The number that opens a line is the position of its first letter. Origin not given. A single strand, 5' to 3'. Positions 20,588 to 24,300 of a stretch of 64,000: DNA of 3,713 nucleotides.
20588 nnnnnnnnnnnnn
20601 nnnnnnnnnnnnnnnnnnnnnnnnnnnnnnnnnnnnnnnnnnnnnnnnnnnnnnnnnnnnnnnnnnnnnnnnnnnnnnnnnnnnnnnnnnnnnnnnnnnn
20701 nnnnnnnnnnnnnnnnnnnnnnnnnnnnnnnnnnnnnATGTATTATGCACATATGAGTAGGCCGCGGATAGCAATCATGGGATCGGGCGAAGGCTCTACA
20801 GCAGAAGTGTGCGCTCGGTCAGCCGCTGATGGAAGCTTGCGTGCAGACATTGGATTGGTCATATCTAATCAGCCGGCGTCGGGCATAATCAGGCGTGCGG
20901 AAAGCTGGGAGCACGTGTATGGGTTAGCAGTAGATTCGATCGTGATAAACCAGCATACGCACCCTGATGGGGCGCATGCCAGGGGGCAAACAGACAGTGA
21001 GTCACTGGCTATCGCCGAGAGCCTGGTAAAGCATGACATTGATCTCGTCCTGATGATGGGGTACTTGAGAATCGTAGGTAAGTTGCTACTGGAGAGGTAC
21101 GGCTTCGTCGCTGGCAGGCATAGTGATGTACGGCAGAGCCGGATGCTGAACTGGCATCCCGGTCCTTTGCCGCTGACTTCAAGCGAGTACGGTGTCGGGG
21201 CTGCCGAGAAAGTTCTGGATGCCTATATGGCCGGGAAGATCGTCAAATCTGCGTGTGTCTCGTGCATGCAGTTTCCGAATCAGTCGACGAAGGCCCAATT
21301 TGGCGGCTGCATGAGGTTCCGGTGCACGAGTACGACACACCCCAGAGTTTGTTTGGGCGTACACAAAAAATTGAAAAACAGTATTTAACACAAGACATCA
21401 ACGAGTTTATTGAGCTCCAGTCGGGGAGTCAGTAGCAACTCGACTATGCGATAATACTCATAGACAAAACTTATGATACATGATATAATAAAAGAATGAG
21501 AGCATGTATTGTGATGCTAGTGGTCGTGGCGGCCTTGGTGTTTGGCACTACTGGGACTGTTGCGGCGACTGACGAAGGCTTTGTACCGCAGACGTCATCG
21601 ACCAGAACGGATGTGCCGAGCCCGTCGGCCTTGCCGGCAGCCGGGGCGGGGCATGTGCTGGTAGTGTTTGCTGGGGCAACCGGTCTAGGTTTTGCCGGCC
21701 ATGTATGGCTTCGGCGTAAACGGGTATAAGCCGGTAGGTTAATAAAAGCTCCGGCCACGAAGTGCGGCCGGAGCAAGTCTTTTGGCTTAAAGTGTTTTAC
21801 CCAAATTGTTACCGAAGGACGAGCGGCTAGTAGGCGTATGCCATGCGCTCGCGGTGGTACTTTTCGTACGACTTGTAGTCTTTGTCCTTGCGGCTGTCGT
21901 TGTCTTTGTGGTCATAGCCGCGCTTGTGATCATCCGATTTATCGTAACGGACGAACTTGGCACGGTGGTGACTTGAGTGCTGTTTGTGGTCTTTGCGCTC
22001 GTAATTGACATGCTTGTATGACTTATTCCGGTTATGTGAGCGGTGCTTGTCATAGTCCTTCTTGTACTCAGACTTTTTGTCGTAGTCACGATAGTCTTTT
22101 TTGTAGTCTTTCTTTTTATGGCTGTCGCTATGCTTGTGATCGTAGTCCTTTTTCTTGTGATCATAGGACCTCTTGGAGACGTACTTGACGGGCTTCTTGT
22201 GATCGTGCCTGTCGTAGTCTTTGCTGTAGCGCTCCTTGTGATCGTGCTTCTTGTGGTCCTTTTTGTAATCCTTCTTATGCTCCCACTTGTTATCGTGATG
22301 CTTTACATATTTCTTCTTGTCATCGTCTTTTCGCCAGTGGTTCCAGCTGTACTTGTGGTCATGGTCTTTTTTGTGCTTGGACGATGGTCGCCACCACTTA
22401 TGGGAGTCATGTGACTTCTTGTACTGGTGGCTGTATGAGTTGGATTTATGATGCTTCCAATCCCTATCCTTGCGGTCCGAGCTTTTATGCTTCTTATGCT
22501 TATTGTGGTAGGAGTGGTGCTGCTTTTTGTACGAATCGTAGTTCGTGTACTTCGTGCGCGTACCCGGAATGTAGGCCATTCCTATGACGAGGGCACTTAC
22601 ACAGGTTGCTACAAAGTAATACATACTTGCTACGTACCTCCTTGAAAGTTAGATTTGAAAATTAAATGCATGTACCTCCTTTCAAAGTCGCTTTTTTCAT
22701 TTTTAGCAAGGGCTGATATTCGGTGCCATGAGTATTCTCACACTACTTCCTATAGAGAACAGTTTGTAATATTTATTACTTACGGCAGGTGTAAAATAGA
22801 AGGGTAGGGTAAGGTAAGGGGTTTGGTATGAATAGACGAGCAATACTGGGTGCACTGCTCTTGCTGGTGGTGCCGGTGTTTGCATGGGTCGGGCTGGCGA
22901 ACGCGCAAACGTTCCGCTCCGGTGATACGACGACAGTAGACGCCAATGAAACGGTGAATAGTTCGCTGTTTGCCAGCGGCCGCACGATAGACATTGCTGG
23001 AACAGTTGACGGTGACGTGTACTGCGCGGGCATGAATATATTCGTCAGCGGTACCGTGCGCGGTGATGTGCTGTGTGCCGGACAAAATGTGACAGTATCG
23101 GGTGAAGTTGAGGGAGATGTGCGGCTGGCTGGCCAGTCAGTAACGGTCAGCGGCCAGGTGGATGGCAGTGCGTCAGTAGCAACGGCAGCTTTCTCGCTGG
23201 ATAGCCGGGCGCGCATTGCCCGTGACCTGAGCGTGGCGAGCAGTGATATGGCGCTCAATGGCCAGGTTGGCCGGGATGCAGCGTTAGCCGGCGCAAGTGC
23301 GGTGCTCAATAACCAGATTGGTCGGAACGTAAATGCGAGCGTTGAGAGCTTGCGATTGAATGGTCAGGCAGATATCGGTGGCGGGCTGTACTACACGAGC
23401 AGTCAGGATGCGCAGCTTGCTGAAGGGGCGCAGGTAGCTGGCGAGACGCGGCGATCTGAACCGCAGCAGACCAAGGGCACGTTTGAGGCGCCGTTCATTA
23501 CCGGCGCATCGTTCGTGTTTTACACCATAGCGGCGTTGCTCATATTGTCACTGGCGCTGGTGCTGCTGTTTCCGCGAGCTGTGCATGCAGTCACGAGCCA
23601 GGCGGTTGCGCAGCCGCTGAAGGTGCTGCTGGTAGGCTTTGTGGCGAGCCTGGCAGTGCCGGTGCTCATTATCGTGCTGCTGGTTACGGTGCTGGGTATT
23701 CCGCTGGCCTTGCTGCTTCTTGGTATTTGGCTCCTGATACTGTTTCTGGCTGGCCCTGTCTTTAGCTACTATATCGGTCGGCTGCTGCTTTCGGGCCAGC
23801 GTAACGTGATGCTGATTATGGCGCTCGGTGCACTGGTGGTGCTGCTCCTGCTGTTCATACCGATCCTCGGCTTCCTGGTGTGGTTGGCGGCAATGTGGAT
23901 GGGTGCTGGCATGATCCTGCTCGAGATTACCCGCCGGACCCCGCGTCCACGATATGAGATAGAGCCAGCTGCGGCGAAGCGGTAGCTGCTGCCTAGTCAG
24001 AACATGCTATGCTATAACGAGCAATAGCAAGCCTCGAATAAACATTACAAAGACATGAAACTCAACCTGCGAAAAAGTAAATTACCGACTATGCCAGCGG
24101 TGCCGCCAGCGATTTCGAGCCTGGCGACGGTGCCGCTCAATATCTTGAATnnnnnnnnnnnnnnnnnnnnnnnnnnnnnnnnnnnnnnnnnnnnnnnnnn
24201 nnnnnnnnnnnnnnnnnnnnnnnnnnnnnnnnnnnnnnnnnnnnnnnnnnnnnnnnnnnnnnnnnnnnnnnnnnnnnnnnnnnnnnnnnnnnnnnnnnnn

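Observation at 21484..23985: Possible cell-surface module: LPAAG mini-protein, His-rich protein and secreted bactofilin-like beta-helix membrane protein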

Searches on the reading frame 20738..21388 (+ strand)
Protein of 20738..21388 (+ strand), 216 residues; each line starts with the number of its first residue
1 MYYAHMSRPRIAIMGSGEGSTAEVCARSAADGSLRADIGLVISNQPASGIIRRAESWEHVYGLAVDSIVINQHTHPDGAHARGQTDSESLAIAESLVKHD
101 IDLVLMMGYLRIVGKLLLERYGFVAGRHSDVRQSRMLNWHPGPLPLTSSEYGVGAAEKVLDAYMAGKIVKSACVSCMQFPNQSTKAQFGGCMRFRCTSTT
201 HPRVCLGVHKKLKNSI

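Call 3: search_protein_families(library=pfam, proteins=[window:20738-21388:+], max_evalue=0.1)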
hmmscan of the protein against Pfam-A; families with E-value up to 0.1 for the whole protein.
window:20738-21388:+ (216 aa): 1 family
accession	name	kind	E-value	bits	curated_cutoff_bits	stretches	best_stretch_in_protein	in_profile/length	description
PF00551.24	Formyl_trans_N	-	1.4e-06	28.6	26.1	1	10-121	2-100/181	Formyl transferase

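Call 4: search_protein_families(library=ncbifam, proteins=[window:20738-21388:+], max_evalue=0.1)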
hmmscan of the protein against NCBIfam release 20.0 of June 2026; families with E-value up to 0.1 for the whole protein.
window:20738-21388:+ (216 aa): 2 families
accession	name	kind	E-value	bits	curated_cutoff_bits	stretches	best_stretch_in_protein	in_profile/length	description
TIGR00639.1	PurN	equivalog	4.4e-12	45.9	150.1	1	10-145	2-113/192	phosphoribosylglycinamide formyltransferase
TIGR00655.1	PurU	equivalog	0.056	13.1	285.95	0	9-122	85-182/280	formyltetrahydrofolate deformylase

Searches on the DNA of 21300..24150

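Call 56: search_rna_families(source=window, start=21300, end=24150, threshold=evalue, max_evalue=1)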
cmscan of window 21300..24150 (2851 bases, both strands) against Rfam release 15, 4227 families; matches with E-value up to 1: 0.
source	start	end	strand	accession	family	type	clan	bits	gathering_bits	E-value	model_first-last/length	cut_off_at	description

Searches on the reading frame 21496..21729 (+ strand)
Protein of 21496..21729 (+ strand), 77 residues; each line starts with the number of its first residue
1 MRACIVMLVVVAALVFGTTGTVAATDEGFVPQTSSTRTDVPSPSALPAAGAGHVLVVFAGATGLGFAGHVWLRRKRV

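Call 3: search_protein_families(library=pfam, proteins=[window:21496-21729:+], max_evalue=0.1)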
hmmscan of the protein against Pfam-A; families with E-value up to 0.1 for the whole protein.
window:21496-21729:+ (77 aa): 0 families

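Call 4: search_protein_families(library=ncbifam, proteins=[window:21496-21729:+], max_evalue=0.1)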
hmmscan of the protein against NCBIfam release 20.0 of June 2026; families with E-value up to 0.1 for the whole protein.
window:21496-21729:+ (77 aa): 1 family
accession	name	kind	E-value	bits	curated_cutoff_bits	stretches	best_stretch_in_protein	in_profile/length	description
TIGR01167.1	LPXTG_anchor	domain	0.072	13.8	15.9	1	46-76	2-33/34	LPXTG cell wall anchor domain-containing protein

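Call 77: find_related_loci(query=A4, collection=metagenome_contigs, flank=4000)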
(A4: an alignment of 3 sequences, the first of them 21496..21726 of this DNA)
Query A4 (77 aa) in metagenome_contigs; peptide patterns used: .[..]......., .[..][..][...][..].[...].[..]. (x = any residue, [..] = any of these).
221 stretches matched a pattern; 1 encode a relative of the query (tblastn E <= 1e-3); 1 distinct loci.
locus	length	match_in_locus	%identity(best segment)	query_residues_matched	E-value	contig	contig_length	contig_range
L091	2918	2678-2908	48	1-75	4e-18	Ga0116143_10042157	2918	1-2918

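Call 93: search_protein_families(library=phrogs, proteins=[window:21496-21729:+], max_evalue=0.01)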
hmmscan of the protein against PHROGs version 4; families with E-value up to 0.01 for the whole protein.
window:21496-21729:+ (77 aa): 0 families

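Call 94: search_protein_families(library=padloc, proteins=[window:21496-21729:+], max_evalue=0.01)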
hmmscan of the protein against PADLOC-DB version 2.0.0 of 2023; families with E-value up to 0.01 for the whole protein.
window:21496-21729:+ (77 aa): 0 families
